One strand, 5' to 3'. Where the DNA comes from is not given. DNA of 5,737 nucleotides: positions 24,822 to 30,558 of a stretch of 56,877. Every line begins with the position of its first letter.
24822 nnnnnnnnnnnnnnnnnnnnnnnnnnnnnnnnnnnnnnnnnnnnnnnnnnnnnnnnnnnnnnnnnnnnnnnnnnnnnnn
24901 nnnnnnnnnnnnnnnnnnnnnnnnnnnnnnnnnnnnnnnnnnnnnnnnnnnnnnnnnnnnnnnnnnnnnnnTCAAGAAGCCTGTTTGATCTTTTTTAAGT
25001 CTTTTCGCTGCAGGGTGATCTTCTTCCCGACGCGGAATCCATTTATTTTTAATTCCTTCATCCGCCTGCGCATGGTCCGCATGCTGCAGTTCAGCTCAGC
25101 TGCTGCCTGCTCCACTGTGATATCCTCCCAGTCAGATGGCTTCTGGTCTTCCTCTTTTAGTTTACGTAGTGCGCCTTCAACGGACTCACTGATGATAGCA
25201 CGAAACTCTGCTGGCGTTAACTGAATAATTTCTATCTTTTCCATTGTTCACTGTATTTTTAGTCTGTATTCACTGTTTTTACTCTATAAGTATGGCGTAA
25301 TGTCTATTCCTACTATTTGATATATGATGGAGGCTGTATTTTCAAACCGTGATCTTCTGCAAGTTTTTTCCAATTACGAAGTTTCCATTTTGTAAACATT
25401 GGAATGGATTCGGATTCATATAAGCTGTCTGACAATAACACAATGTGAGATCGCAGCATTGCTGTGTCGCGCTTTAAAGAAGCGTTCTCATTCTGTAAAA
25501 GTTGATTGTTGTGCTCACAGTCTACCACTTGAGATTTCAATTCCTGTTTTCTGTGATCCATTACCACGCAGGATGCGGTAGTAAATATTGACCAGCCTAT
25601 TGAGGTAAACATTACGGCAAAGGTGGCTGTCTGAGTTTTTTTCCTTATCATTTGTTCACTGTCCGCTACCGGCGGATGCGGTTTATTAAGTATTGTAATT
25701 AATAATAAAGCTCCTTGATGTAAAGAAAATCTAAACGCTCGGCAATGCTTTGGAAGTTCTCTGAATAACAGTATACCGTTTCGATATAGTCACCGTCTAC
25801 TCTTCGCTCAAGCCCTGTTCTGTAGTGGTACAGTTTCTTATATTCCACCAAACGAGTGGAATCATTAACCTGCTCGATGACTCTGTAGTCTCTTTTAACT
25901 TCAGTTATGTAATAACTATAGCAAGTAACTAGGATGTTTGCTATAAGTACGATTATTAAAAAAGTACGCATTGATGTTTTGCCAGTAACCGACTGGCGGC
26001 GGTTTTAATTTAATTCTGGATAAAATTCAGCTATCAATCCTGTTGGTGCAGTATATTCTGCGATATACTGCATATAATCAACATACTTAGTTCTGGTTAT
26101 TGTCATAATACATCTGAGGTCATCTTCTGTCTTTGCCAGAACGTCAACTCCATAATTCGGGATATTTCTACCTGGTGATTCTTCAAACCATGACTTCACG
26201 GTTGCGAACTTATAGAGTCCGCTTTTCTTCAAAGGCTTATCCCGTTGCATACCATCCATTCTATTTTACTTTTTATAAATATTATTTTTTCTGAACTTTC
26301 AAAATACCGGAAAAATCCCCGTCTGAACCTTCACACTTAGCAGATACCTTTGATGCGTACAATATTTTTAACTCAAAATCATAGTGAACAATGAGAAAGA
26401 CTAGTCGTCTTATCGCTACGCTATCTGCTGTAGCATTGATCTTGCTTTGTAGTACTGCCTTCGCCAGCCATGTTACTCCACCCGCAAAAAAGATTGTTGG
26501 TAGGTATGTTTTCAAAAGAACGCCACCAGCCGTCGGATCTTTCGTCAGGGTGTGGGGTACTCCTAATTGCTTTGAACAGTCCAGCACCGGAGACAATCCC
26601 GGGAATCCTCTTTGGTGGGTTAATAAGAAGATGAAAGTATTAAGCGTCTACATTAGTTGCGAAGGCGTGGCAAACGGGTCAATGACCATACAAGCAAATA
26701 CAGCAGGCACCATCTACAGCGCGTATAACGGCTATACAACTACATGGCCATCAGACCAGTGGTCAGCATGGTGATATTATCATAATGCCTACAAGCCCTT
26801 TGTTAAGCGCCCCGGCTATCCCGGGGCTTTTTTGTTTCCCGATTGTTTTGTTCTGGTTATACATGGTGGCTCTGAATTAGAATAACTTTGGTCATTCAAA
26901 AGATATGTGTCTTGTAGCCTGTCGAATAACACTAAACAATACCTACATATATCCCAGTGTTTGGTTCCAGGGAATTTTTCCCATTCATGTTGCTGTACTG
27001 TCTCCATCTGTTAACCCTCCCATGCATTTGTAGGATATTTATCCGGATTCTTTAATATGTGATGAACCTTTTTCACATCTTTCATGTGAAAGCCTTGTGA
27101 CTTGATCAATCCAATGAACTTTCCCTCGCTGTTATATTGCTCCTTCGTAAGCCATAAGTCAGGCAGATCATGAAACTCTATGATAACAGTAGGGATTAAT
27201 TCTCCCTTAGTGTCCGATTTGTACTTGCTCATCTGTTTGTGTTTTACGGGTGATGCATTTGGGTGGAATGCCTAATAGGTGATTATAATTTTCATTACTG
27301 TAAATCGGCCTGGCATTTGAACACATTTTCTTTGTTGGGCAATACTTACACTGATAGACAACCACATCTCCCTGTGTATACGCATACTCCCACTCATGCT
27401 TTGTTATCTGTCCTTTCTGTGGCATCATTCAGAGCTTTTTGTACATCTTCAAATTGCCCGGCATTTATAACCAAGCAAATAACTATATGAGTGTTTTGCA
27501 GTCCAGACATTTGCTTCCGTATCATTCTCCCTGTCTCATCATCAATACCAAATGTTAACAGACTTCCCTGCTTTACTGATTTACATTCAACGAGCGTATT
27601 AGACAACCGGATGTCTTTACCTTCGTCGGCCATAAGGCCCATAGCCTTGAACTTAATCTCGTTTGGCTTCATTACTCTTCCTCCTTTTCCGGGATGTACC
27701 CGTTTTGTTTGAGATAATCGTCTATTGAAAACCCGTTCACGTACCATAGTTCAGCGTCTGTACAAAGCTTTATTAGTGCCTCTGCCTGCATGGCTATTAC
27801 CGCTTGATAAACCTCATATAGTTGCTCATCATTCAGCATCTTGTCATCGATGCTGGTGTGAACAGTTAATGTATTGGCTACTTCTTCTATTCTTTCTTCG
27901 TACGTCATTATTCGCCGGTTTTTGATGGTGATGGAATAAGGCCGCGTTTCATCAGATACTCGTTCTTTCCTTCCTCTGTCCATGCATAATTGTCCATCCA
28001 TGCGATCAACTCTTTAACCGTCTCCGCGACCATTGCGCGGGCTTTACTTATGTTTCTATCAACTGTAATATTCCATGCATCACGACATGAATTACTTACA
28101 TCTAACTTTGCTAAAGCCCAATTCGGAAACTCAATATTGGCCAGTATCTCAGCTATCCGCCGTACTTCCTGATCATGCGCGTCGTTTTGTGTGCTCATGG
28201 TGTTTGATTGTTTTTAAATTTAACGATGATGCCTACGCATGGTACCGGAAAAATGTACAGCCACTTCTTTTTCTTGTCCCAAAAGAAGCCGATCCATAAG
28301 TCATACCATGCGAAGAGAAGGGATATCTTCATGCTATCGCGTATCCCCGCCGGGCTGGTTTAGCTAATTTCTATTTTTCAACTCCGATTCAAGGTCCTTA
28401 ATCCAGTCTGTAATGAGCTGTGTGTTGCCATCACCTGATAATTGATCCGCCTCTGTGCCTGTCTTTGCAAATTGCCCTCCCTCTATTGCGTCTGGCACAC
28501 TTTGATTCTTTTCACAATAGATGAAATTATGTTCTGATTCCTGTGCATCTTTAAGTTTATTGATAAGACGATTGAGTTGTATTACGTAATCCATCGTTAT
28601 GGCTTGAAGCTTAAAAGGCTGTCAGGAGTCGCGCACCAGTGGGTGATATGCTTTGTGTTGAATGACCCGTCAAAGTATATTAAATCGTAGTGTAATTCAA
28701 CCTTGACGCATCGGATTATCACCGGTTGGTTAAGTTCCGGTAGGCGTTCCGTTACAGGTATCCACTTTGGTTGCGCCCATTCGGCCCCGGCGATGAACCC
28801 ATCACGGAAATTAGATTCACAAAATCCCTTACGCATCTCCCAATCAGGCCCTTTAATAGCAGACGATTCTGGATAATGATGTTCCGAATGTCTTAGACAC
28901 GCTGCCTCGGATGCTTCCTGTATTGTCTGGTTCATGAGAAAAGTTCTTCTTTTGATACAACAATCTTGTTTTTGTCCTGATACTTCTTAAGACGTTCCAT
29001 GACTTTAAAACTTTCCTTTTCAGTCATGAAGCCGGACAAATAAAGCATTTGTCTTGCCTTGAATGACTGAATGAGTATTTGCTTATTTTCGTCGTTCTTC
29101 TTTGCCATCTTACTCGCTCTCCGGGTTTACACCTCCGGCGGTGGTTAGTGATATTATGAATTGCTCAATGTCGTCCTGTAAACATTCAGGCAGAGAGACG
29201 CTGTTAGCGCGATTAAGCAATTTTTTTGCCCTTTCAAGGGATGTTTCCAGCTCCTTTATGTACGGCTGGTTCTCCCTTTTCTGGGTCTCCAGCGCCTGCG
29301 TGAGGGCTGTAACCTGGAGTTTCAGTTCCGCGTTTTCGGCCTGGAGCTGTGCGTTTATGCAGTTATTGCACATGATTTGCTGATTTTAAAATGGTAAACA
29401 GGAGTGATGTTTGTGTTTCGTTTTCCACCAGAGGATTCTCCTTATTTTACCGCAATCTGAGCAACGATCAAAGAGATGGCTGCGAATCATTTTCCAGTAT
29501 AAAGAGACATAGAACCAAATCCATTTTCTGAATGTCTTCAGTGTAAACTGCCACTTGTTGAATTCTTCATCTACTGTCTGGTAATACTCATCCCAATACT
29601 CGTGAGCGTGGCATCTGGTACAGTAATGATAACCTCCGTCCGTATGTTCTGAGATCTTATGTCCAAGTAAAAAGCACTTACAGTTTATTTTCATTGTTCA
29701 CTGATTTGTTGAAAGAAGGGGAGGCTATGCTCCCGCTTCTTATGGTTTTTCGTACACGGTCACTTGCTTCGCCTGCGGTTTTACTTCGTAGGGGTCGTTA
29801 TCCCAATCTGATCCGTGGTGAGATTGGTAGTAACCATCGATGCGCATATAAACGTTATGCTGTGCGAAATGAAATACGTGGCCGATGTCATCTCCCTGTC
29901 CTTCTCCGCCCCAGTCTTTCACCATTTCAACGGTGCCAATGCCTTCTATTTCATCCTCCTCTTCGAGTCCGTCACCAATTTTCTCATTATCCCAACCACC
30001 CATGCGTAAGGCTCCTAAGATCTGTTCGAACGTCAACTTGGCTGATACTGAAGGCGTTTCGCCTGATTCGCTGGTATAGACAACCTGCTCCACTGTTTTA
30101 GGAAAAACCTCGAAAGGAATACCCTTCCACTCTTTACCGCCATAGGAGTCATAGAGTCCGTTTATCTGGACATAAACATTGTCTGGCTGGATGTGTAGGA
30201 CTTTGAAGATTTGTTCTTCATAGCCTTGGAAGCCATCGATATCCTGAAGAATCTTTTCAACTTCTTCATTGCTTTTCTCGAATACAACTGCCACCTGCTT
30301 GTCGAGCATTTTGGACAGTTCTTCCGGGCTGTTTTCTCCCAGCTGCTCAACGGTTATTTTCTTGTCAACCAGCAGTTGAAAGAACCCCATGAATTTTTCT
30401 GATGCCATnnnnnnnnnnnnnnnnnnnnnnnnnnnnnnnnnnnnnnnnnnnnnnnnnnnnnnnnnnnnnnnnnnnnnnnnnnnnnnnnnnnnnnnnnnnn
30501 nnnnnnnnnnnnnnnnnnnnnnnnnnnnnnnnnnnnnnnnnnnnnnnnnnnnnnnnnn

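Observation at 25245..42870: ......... element abutting start codons of many early genes (not Shine-Dalgarno-like)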

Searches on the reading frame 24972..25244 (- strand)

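Call 10: search_protein_families(library=phrogs, proteins=[window:24972-25244:-], max_evalue=0.01)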
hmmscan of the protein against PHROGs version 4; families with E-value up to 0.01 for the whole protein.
window:24972-25244:- (90 aa): 5 families
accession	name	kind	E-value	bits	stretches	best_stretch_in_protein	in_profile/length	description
phrog_1840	-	integration and excision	1.3e-07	33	1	41-88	6-54/90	excisionase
phrog_66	-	integration and excision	0.00015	22.6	1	27-88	79-141/412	excisionase and transcriptional regulator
phrog_16469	-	unknown function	0.0026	18.3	1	2-52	147-197/392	-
phrog_7338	-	unknown function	0.0044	18.2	1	13-85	10-75/87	-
phrog_15534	-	DNA, RNA and nucleotide metabolism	0.0048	18.4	1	18-83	26-84/93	HTH DNA binding protein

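Call 11: search_protein_families(library=pfam, proteins=[window:24972-25244:-], max_evalue=0.01)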
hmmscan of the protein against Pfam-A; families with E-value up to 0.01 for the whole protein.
window:24972-25244:- (90 aa): 7 families
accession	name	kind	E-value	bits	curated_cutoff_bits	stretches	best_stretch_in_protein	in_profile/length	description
PF12728.13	HTH_17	-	1.2e-05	25.9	27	1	43-87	3-47/51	Helix-turn-helix domain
PF01498.24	HTH_Tnp_Tc3_2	-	0.0011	19.7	31.5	1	39-84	16-61/72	Transposase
PF02954.25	HTH_8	-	0.0015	18.7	22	1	45-65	22-42/42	Bacterial regulatory protein, Fis family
PF08279.18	HTH_11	-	0.002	18.4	25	1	41-72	15-46/55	HTH domain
PF02042.20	RWP-RK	-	0.0021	18.3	29.3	1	42-67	13-38/49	RWP-RK domain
PF08281.18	Sigma70_r4_2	-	0.0023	18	25.7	1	37-63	22-48/54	Sigma-70, region 4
PF12840.13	HTH_20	-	0.0064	16.9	27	0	43-66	20-43/51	Helix-turn-helix domain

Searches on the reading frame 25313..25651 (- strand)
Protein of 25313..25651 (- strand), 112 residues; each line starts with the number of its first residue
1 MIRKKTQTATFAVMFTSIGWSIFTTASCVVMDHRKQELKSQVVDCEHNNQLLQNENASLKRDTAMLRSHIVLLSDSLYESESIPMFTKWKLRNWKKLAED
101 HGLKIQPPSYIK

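Call 10: search_protein_families(library=phrogs, proteins=[window:25313-25651:-], max_evalue=0.01)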
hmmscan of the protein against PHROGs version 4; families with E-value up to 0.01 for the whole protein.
window:25313-25651:- (112 aa): 1 family
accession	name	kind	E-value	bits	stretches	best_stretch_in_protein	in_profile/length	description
phrog_24510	-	unknown function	0.0055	17.7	1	5-86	22-99/134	-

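Call 11: search_protein_families(library=pfam, proteins=[window:25313-25651:-], max_evalue=0.01)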
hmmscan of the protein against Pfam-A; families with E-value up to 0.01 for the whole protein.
window:25313-25651:- (112 aa): 2 families
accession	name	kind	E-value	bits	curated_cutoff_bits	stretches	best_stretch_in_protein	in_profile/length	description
PF00075.30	RNase_H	-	0.0074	16.9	25.8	1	26-100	21-93/141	RNase H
PF14662.11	KASH_CCD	-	0.0096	16.3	43.3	1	34-76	68-110/191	Coiled-coil region of CCDC155 or KASH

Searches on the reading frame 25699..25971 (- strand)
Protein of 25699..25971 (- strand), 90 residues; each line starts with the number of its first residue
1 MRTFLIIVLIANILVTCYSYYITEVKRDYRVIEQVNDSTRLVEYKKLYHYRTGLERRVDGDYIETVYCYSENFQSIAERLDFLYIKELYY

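Call 46: search_protein_families(library=pfam, proteins=[window:25699-25971:-], max_evalue=0.01)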
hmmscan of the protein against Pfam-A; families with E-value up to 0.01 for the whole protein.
window:25699-25971:- (90 aa): 0 families

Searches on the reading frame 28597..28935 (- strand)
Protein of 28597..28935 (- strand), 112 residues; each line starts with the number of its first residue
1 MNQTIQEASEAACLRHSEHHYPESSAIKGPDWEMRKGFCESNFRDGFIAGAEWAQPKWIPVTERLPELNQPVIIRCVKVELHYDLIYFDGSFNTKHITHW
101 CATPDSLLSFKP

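Call 46: search_protein_families(library=pfam, proteins=[window:28597-28935:-], max_evalue=0.01)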
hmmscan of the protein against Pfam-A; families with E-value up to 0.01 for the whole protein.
window:28597-28935:- (112 aa): 1 family
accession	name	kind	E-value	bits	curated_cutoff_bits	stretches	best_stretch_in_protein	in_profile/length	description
PF04448.17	DUF551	-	0.00013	23.2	22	1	57-85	1-33/68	Protein of unknown function (DUF551)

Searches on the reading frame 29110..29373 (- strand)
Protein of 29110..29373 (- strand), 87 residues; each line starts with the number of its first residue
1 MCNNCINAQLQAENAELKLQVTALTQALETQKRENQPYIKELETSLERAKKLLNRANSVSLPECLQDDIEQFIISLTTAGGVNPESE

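Call 46: search_protein_families(library=pfam, proteins=[window:29110-29373:-], max_evalue=0.01)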
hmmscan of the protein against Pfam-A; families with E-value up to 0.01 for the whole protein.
window:29110-29373:- (87 aa): 2 families
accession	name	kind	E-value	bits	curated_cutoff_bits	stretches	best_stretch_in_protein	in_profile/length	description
PF04799.18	Fzo_mitofusin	-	0.0049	16.8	27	1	2-59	91-148/161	fzo-like conserved region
PF07989.16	Cnn_1N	-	0.0061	17.1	28.5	0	9-41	11-44/74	Centrosomin N-terminal motif 1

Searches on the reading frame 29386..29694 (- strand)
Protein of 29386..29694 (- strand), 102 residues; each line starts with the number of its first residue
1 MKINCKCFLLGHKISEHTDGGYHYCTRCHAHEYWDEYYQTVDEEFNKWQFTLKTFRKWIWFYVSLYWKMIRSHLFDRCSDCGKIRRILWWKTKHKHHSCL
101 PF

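Call 10: search_protein_families(library=phrogs, proteins=[window:29386-29694:-], max_evalue=0.01)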
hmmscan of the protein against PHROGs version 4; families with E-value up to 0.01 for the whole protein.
window:29386-29694:- (102 aa): 1 family
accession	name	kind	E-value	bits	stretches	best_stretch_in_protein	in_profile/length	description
phrog_2670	-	unknown function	0.0026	18.8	1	1-47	1-46/66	-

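Call 11: search_protein_families(library=pfam, proteins=[window:29386-29694:-], max_evalue=0.01)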
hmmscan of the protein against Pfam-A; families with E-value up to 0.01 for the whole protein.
window:29386-29694:- (102 aa): 0 families

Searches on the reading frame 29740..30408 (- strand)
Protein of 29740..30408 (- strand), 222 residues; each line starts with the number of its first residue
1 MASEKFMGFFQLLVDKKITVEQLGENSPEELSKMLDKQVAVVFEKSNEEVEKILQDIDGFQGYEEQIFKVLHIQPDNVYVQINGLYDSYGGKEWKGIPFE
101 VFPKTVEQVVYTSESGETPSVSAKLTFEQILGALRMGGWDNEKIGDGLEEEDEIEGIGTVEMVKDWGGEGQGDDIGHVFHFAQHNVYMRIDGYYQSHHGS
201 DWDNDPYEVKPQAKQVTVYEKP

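Call 12: search_protein_families(library=phrogs, proteins=[window:29740-30408:-], max_evalue=0.001)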
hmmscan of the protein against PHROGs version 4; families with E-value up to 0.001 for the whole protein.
window:29740-30408:- (222 aa): 2 families
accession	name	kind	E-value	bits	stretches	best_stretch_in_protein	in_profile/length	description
phrog_8206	-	unknown function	1.2e-17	65.4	1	151-221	76-149/151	-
phrog_18295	-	unknown function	1.4e-14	55.7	1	146-220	32-102/105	-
